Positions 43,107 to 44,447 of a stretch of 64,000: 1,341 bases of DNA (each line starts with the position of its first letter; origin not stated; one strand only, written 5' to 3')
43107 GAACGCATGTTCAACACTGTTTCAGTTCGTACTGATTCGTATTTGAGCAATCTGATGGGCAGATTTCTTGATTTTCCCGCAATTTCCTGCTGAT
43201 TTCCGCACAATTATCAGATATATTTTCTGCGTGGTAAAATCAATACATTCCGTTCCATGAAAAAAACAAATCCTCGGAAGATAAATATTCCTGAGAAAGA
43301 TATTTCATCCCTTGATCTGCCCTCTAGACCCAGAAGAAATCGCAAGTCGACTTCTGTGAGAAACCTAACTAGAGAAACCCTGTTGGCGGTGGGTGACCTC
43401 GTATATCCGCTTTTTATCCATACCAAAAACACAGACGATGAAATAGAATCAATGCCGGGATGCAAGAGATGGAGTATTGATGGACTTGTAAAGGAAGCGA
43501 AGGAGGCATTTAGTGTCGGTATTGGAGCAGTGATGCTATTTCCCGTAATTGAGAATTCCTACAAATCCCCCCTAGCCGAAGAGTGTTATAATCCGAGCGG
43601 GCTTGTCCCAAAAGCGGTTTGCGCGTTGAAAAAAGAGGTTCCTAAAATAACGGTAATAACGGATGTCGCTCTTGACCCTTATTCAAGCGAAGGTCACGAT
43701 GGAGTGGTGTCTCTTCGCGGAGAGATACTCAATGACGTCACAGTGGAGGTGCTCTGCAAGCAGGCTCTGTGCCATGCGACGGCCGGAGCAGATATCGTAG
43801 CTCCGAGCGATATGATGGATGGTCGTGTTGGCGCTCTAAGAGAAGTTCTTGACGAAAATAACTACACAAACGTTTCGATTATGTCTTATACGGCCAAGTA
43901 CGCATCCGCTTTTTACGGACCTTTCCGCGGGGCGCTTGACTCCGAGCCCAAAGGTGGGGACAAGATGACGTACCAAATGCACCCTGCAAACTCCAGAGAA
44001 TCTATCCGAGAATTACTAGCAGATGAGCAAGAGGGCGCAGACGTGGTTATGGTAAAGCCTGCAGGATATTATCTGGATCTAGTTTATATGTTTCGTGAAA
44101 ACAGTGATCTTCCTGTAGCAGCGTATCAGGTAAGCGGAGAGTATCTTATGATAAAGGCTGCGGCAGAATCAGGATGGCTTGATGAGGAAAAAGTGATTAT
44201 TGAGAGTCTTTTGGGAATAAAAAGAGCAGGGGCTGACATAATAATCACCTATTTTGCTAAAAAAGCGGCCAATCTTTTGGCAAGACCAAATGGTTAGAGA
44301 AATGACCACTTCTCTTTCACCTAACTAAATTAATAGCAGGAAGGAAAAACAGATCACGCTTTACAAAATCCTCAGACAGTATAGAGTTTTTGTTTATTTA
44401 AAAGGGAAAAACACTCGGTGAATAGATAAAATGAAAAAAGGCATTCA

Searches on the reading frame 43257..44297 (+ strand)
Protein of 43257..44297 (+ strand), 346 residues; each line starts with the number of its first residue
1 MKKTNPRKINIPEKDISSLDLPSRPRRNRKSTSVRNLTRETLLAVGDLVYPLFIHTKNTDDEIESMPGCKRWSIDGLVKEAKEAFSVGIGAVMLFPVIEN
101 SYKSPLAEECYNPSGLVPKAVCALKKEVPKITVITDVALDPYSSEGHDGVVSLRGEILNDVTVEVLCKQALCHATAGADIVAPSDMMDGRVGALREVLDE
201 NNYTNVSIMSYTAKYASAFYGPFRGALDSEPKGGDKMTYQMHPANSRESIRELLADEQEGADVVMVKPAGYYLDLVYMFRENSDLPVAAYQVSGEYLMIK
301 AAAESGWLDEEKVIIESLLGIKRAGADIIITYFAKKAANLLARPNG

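Call 9: search_protein_families(library=pfam, proteins=[window:43257-44297:+], max_evalue=0.01)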
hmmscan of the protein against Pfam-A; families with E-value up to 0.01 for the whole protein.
window:43257-44297:+ (346 aa): 1 family
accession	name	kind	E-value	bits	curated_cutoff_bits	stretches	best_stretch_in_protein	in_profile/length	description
PF00490.27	ALAD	-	2.8e-134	447.7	24.6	1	23-339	2-316/317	Delta-aminolevulinic acid dehydratase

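Call 17: find_encoding_contigs(protein=window:43257-44297:+, flank=10000, max_places=10)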
Protein window:43257-44297:+ (346 aa): no gene with exactly this product is on record in the collection.

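Call 42: find_homologous_proteins(query=window:43257-44294:+, max_evalue=1e-60)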
Query window:43257-44294:+ (346 aa): 7998 proteins with E <= 1e-60 among 8000 candidates; the best 120 are listed.
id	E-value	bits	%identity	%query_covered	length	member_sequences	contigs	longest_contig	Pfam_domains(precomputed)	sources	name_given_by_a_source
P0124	7.5e-227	770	100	100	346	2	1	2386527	PF00490.28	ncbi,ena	-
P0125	1.1e-193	661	86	98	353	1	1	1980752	PF00490.28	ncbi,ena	-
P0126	5.6e-178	609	77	99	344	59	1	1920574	PF00490.28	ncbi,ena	-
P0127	6.7e-178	609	80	96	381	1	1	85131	PF00490.28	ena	-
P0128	4.0e-177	607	76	99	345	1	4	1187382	PF00490.28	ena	-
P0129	8.1e-177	606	76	100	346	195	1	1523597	PF00490.28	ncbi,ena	-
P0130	9.1e-177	605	76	99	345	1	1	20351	PF00490.28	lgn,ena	-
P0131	1.5e-176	605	76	99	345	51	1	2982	PF00490.28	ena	-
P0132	1.9e-176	604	78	97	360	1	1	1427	PF00490.28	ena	-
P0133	2.6e-176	604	75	99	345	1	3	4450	PF00490.28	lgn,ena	-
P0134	3.5e-176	604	75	99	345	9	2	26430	PF00490.28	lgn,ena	-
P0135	4.5e-176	603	75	99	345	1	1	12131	PF00490.28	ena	-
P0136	9.6e-176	602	75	99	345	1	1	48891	PF00490.28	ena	-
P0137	1.0e-175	602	76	99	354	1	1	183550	PF00490.28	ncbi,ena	-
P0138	1.8e-175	601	79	96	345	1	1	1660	PF00490.28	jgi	-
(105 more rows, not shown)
